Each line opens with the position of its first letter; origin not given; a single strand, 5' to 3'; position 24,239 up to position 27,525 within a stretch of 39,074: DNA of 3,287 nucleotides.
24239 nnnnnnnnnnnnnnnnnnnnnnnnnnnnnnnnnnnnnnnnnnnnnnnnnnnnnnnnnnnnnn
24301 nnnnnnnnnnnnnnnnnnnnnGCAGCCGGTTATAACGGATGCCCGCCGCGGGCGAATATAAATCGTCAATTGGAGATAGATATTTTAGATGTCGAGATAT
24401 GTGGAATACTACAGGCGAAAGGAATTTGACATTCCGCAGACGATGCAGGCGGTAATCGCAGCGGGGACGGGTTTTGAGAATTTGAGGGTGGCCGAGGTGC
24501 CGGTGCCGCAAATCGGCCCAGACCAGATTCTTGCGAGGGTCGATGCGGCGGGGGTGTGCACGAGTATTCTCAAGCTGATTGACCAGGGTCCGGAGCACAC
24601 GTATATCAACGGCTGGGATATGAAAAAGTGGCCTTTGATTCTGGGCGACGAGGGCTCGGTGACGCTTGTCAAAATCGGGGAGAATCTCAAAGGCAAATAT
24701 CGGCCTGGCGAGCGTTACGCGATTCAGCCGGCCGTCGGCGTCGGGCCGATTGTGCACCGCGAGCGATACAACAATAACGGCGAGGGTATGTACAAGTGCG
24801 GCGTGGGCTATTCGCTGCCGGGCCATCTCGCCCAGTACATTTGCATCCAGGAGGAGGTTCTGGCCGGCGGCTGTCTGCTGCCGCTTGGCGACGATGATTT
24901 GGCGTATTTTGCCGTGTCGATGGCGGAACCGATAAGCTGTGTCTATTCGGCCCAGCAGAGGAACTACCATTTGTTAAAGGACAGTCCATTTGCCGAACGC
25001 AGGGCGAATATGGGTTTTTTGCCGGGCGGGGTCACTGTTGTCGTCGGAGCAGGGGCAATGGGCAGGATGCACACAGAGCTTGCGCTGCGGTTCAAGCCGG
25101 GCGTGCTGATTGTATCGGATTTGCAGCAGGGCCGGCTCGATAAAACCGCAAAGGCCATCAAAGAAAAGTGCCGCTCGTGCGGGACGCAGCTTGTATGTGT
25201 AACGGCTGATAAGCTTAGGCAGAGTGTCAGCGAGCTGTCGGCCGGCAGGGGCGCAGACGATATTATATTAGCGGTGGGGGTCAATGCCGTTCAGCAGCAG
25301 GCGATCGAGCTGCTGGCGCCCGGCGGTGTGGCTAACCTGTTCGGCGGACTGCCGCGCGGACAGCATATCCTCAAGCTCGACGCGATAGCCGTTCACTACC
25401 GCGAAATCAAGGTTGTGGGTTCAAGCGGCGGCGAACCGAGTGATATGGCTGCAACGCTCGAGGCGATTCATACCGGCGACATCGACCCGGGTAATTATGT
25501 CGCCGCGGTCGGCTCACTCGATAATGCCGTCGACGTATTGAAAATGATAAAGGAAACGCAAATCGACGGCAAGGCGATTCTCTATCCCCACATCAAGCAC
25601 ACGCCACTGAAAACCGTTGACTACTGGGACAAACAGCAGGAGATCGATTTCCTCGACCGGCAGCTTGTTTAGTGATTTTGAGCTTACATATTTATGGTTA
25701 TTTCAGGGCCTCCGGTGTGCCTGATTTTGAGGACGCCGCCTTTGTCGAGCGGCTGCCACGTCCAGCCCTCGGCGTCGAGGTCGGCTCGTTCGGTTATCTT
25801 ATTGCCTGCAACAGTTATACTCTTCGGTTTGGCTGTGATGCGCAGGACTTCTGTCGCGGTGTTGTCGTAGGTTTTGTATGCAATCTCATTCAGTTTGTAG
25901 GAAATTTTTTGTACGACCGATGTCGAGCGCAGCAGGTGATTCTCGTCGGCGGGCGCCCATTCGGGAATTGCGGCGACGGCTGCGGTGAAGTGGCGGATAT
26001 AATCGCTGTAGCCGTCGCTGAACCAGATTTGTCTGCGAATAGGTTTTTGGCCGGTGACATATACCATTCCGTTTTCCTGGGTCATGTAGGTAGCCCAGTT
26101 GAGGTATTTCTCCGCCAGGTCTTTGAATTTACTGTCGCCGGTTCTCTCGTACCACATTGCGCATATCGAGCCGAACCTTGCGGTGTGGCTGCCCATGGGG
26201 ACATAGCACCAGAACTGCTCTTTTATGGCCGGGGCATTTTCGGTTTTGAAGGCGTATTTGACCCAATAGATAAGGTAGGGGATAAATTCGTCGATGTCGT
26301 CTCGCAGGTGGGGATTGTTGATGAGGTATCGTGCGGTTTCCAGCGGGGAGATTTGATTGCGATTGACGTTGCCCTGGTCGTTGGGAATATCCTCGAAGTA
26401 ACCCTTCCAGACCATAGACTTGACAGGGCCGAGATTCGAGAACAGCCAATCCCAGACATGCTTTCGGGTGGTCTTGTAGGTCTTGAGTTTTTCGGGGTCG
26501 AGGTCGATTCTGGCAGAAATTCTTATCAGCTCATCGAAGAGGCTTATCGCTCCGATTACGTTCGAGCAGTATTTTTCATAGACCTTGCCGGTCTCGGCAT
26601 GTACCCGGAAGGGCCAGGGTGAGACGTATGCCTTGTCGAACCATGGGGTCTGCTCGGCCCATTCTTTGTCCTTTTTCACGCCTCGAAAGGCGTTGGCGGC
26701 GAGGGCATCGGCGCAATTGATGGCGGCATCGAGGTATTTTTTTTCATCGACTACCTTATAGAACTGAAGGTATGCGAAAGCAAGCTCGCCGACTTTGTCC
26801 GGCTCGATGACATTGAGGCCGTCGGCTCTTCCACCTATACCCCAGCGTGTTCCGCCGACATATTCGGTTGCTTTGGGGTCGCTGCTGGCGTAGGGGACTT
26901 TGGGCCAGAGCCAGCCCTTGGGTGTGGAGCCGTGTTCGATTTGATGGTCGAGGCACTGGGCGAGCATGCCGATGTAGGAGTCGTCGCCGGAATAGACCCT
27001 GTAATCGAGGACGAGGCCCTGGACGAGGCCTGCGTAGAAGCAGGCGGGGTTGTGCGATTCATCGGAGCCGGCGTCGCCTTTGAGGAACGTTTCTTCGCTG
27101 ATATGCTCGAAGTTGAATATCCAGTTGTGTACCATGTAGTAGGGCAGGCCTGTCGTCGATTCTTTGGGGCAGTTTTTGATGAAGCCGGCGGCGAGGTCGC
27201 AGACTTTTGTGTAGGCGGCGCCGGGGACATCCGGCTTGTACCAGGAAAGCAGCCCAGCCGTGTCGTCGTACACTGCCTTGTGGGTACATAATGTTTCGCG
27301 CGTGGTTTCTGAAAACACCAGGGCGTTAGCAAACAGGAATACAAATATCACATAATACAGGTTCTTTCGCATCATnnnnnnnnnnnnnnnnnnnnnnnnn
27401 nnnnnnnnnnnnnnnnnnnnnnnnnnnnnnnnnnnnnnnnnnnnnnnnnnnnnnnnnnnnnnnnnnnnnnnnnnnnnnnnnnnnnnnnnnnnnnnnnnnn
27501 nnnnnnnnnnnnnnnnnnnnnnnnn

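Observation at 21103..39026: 18-kb glycan-utilisation locus with an unusual enzyme mix: candidate uncharacterised catabolic system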

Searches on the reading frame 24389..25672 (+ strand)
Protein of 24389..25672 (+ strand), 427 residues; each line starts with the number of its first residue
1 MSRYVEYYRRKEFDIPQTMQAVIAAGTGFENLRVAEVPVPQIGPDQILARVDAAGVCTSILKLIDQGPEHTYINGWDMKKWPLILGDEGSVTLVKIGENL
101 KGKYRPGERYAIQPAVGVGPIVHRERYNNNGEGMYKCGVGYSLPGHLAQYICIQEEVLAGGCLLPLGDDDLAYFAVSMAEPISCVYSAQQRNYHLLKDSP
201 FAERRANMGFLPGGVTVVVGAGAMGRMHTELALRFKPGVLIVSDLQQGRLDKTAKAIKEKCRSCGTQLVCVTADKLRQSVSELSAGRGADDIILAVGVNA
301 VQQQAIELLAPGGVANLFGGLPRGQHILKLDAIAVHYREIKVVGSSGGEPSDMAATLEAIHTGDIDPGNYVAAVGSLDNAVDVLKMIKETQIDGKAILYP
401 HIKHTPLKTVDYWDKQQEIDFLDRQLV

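Call 3: search_protein_families(library=pfam, proteins=[window:24389-25672:+], max_evalue=0.01)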
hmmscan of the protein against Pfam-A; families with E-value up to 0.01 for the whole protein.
window:24389-25672:+ (427 aa): 3 families
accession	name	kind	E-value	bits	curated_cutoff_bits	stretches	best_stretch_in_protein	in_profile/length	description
PF00107.32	ADH_zinc_N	-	1.8e-11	44.5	31.8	1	259-360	28-127/129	Zinc-binding dehydrogenase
PF08240.17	ADH_N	-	1.6e-08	35.2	23.5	1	43-158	1-99/104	Alcohol dehydrogenase GroES-like domain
PF16912.11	Glu_dehyd_C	-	0.0087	16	34.9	0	215-333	33-144/211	Glucose dehydrogenase C-terminus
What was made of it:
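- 24389..25672 (+): MDR dehydrogenase, 427 aa. It is the lineage-specific partner of the aminotransferase. Pfam ADH_N and ADH_zinc_N (call 3).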

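Call 6: search_protein_families(library=ncbifam, proteins=[window:24389-25672:+], max_evalue=0.01)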
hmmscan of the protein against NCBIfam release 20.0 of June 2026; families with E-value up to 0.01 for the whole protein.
window:24389-25672:+ (427 aa): 14 families
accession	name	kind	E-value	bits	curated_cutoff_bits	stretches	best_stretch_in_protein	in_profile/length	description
NF041097.1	keto_inos_dh_IolM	equivalog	8.5e-24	83.9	450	1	31-397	39-387/389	scyllo-inosose 3-dehydrogenase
NF010344.0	PRK13771.1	subfamily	3.7e-10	39.3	349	2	19-111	1-83/334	putative alcohol dehydrogenase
NF003808.0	PRK05396.1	equivalog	3.8e-10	39.1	380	2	215-348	166-289/341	L-threonine 3-dehydrogenase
TIGR00692.1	tdh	equivalog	4.6e-09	35.8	458.35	2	32-152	11-124/340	L-threonine 3-dehydrogenase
NF041172.1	AcrlCoa_red_Thmprot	equivalog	5.5e-09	35.4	500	2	19-110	1-82/334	acryloyl-CoA reductase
TIGR03451.1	mycoS_dep_FDH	equivalog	8e-09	34.8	512.9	2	218-390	182-349/358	S-(hydroxymethyl)mycothiol dehydrogenase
NF047908.1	AldhRedAhr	equivalog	1.1e-08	34.4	470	1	24-103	8-79/335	NADPH-dependent aldehyde reductase Ahr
TIGR03201.1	dearomat_had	equivalog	1.5e-06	27.6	338.65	1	32-400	11-349/349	6-hydroxycyclohex-1-ene-1-carbonyl-CoA dehydrogenase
NF006940.0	PRK09422.1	equivalog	2.7e-06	26.6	344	1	212-398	161-333/338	alcohol dehydrogenase AdhP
NF007489.0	PRK10083.1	equivalog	4.8e-06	25.8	376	0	30-120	10-91/339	Zn-dependent oxidoreductase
TIGR01202.1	bchC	equivalog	6.1e-06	25.6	291.25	1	216-379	148-288/308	chlorophyll synthesis pathway protein BchC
NF007642.0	PRK10309.1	equivalog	0.00023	20.5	550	0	30-117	10-88/347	galactitol-1-phosphate 5-dehydrogenase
TIGR02824.1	quinone_pig3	subfamily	0.00062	18.8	296.8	0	21-57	3-40/325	putative NAD(P)H quinone oxidoreductase, PIG3 family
NF004514.1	PRK05855.1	equivalog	0.0027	16.3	455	1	204-294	304-395/578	SDR family oxidoreductase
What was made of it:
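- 24389..25672 (+): Best NCBIfam model is IolM, 84 bits against 450 (call 6).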

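Call 41: search_solved_structures(query=window:24389-25672:+, max_evalue=0.001, show_alignments=1)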
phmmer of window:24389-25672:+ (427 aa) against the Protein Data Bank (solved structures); distinct sequences matched with E-value up to 0.001: 34.
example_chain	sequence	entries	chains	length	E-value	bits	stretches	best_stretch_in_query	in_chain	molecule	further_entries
3qe3_A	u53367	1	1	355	1.4e-10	43.8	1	29-116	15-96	Sorbitol dehydrogenase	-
5od3_A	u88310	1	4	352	1.9e-10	43.4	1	28-404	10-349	Alcohol dehydrogenase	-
6fg0_A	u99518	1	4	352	2.1e-10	43.2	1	28-403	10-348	Alcohol dehydrogenase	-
1pl6_A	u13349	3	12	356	7e-10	41.5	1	26-116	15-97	Sorbitol dehydrogenase | human sorbitol dehydrogenase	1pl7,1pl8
5o9f_A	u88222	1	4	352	7.9e-10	41.3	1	28-404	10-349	Alcohol dehydrogenase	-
8z6y_A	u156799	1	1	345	1.2e-09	40.8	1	33-319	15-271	alcohol dehydrogenase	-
5o8h_A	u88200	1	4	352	1.2e-09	40.7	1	28-404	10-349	Alcohol dehydrogenase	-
5o9d_A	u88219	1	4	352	1.3e-09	40.6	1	28-404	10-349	Alcohol dehydrogenase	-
5o8q_A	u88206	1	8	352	1.8e-09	40.2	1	28-404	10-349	Alcohol dehydrogenase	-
6ffx_A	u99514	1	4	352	2.2e-09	39.9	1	28-404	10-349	Alcohol dehydrogenase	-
6ffz_A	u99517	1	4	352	2.3e-09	39.8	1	28-404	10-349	Alcohol dehydrogenase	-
8z6z_A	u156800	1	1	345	5.2e-09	38.7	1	33-319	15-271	alcohol dehydrogenase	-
8uar_A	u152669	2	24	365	7.7e-09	38.1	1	20-398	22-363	Rhodococcus ruber ADH | Rhodococcus ruber Alcohol Dehydrogenase Chain A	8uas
2xaa_A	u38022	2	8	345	1.2e-08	37.4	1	28-398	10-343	SECONDARY ALCOHOL DEHYDROGENASE | ADH-A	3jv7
6n7l_A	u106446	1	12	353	2.6e-08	36.4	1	13-99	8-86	Alcohol dehydrogenase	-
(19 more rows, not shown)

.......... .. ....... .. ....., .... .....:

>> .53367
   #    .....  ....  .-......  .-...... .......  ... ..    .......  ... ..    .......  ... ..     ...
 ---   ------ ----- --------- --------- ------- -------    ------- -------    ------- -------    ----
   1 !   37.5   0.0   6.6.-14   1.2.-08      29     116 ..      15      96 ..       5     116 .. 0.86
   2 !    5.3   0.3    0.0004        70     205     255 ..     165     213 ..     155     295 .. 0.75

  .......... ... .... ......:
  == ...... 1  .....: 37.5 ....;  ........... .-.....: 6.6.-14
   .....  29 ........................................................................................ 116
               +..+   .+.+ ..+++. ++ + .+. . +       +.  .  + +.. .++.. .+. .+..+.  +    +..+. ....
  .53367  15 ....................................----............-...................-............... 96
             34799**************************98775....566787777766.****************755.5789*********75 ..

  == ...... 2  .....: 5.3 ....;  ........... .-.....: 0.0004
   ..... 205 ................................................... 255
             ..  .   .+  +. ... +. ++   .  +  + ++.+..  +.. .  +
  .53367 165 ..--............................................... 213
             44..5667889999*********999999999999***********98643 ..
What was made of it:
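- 24389..25672 (+): Cys is kept and His is replaced by Asp (call 41).
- Checked: The MDR keeps the catalytic Cys, but the His of the GHE motif is Asp (call 41).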

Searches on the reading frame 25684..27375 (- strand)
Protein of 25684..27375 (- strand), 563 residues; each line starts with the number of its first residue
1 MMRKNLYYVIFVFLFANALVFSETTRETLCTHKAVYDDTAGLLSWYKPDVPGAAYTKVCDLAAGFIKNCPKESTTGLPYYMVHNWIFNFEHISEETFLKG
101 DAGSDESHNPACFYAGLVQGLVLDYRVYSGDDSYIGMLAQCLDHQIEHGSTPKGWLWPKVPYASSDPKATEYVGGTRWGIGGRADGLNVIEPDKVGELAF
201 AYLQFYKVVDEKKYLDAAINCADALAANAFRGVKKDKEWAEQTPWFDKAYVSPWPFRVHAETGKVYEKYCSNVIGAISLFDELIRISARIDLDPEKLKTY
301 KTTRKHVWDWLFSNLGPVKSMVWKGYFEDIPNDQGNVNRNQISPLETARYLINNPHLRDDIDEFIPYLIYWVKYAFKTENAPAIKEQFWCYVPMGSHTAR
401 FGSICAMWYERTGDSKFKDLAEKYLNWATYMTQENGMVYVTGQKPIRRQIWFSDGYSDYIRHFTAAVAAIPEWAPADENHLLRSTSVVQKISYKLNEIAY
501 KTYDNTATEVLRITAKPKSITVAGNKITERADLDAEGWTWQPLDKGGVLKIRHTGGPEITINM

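Call 3: search_protein_families(library=pfam, proteins=[window:25684-27375:-], max_evalue=0.01)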
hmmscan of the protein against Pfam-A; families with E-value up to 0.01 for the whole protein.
window:25684-27375:- (563 aa): 1 family
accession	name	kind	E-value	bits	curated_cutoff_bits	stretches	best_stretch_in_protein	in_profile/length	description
PF06662.19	C5-epim_C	-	0.0005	20.1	23.3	0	409-454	42-83/188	D-glucuronyl C5-epimerase C-terminus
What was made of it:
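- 25684..27375 (-): TorA: secreted (alpha/alpha)6-barrel protein, paralog of TorB and TorC. Weak C5-epim_C hit (call 3).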

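Call 6: search_protein_families(library=ncbifam, proteins=[window:25684-27375:-], max_evalue=0.01)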
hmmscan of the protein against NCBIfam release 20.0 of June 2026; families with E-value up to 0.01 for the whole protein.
window:25684-27375:- (563 aa): 0 families
